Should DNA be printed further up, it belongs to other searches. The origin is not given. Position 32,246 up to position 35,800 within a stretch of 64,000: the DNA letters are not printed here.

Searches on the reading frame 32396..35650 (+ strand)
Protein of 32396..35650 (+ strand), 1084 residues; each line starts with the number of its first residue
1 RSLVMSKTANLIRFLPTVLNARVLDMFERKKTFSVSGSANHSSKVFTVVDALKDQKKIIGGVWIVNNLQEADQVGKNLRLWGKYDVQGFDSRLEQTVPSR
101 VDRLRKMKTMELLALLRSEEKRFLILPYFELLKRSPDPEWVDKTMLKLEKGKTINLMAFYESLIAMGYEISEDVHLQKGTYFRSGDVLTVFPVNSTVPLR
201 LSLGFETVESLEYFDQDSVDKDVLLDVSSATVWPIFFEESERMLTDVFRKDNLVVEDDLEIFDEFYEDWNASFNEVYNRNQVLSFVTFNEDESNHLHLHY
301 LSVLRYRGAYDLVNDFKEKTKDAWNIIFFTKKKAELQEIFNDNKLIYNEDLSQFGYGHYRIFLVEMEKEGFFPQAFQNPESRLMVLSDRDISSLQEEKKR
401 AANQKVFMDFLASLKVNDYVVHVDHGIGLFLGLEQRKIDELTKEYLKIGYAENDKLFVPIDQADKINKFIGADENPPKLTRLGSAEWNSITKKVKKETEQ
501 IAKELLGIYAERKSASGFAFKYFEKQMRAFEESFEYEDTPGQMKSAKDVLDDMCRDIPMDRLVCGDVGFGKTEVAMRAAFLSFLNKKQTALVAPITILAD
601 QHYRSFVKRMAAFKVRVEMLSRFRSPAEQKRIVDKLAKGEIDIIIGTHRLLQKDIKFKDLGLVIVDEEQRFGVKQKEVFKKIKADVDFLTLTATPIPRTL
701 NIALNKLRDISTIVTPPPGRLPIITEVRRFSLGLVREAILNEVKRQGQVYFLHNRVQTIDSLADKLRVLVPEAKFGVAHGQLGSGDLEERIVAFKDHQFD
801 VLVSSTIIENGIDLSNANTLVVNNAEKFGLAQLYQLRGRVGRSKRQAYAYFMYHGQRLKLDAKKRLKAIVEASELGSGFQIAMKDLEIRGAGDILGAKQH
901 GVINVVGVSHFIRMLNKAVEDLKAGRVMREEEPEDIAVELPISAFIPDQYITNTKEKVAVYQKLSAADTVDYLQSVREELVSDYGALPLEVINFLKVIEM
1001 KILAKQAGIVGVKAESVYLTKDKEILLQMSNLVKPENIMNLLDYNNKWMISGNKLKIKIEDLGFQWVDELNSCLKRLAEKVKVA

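Call 76: search_protein_families(library=pfam, max_evalue=0.001, proteins=[window:32396-35650:+])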
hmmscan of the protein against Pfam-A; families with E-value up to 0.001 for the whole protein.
window:32396-35650:+ (1084 aa): 5 families
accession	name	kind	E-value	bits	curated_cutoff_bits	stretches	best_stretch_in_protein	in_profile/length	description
PF00270.35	DEAD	-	5.9e-23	81.9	26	1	540-699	2-163/167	DEAD/DEAH box helicase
PF02559.22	CarD_TRCF_RID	-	6e-20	71.5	23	1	414-470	1-57/57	CarD-like/TRCF RID domain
PF03461.20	TRCF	-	1e-18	67.9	25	1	940-1015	1-76/95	TRCF domain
PF00271.37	Helicase_C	-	4.1e-18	66.1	23.5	1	739-843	10-109/110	Helicase conserved C-terminal domain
PF17757.6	UvrB_inter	-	9e-12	45.4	22.9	1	146-234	1-87/91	UvrB interaction domain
